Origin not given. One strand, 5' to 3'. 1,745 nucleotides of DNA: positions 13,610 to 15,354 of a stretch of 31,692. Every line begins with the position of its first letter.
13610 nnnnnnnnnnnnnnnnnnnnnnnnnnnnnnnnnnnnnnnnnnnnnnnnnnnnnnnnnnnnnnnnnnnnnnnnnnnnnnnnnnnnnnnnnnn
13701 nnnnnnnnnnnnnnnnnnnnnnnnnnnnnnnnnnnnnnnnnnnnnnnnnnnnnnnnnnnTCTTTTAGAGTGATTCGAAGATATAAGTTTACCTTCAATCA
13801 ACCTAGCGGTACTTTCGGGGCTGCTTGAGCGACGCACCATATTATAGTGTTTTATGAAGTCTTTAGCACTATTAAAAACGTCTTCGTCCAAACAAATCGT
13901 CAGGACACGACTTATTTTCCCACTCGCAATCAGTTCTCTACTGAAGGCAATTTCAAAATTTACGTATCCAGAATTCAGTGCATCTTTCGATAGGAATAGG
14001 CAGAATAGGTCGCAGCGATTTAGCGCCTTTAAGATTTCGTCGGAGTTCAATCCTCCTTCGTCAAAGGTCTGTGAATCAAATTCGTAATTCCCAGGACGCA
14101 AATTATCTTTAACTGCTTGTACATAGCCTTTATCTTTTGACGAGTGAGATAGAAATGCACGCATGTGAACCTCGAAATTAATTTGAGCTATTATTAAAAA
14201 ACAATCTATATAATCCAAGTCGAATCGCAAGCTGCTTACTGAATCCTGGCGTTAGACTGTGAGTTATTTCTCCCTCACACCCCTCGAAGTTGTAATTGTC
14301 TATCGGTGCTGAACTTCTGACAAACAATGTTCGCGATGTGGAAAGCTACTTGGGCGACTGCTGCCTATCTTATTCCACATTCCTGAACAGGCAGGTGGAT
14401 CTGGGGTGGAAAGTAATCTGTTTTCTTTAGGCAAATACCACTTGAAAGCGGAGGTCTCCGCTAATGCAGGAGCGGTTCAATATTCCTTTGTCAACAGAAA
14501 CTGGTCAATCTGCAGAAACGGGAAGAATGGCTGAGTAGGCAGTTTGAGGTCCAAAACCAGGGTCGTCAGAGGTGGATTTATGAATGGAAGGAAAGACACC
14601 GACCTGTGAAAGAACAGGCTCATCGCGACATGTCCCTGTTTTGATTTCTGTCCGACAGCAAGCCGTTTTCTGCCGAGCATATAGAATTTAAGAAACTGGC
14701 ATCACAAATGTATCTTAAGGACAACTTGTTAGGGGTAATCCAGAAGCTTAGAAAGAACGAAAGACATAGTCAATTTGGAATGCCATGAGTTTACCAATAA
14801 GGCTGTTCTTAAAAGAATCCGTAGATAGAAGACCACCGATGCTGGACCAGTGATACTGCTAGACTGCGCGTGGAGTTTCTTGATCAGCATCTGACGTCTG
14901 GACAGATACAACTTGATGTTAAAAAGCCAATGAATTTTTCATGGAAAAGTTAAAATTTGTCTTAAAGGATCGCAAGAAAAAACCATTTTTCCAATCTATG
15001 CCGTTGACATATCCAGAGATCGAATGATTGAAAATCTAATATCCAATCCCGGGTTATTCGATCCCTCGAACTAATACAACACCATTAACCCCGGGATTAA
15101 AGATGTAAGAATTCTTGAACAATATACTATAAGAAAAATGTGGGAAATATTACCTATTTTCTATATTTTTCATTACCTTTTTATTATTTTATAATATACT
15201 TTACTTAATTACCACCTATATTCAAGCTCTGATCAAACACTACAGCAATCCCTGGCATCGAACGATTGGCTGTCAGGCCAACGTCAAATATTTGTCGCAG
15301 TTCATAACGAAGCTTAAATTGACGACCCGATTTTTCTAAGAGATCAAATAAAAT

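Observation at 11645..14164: TIR / STAND NTPase / TPR protein: NLR-like candidate anti-phage sensor on a plasmid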

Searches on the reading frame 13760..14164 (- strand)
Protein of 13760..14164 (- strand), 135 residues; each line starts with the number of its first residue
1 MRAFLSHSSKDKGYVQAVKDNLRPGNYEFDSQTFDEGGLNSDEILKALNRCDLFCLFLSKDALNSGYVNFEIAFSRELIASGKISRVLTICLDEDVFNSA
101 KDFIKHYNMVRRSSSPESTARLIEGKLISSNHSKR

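Call 46: search_solved_structures(query=window:13760-14164:-, max_evalue=1, show_alignments=5)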
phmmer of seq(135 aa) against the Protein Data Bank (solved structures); distinct sequences matched with E-value up to 1: 3.
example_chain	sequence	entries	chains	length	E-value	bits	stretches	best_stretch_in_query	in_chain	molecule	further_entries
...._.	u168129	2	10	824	1.3e-15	60.9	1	2-100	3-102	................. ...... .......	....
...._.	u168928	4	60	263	0.00029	24.2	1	2-91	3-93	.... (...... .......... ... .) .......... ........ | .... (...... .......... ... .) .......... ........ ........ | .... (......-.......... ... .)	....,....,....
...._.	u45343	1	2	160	0.65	13.4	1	54-124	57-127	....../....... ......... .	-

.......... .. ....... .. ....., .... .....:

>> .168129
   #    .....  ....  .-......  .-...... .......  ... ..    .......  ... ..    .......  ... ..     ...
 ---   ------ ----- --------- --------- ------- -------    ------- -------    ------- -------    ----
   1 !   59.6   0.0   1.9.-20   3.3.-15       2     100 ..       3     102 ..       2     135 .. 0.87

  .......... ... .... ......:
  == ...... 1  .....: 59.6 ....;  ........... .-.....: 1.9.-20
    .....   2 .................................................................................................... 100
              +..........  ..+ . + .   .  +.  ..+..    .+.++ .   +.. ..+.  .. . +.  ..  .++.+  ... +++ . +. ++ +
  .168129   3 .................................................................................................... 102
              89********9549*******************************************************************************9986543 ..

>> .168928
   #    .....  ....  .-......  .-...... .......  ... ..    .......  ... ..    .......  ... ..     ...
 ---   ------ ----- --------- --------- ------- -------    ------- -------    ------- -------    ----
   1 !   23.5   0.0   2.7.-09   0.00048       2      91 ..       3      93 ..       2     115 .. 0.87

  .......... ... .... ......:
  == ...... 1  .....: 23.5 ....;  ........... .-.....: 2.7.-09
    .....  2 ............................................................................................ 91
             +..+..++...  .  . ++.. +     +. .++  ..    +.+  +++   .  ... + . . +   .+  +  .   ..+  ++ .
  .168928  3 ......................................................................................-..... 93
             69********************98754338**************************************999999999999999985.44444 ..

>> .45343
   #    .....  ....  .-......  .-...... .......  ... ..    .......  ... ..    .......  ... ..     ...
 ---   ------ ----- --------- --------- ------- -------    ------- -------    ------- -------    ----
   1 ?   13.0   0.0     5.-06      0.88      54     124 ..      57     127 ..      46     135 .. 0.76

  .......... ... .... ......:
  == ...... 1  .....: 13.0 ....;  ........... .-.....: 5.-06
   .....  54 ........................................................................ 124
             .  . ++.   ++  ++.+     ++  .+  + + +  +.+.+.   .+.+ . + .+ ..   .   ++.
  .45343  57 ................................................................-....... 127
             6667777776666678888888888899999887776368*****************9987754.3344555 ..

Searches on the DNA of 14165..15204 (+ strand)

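Call 85: search_dna_similar(query=window:14165-15204:+, collection=plasmids, mode=distant, max_rows=8)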
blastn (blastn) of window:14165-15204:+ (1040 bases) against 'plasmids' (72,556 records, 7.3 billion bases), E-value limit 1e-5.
Records with a match: 43; places in all: 80; records where one place covers at least 80% of the query: 0.
Best place of each record, by identity: 60-80% 43.
By first word of the organism name: Acetobacter 23; Gluconobacter 11; Komagataeibacter 7; Kozakia 2.
By predicted mobility (MOB-suite, as given by PLSDB): mobilizable 22; conjugative 13; non-mobilizable 8.
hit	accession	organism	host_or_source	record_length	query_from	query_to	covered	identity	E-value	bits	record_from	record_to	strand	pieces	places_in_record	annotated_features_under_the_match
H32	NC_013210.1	Acetobacter pasteurianus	-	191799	653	880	22%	66.9%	6e-10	73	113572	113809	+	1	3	IS5 family transposase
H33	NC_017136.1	Acetobacter pasteurianus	-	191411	653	880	22%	66.9%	6e-10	73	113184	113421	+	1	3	IS5 family transposase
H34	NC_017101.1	Acetobacter pasteurianus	-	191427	653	880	22%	66.9%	6e-10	73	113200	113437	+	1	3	IS5 family transposase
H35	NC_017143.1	Acetobacter pasteurianus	-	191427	653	880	22%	66.9%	6e-10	73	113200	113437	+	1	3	IS5 family transposase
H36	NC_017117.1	Acetobacter pasteurianus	-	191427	653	880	22%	66.9%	6e-10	73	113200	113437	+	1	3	IS5 family transposase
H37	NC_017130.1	Acetobacter pasteurianus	-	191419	653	880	22%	66.9%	6e-10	73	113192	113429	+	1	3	IS5 family transposase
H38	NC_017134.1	Acetobacter pasteurianus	-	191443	653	880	22%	66.9%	6e-10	73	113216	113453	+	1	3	IS5 family transposase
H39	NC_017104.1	Acetobacter pasteurianus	-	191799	653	880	22%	66.9%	6e-10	73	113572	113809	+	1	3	IS5 family transposase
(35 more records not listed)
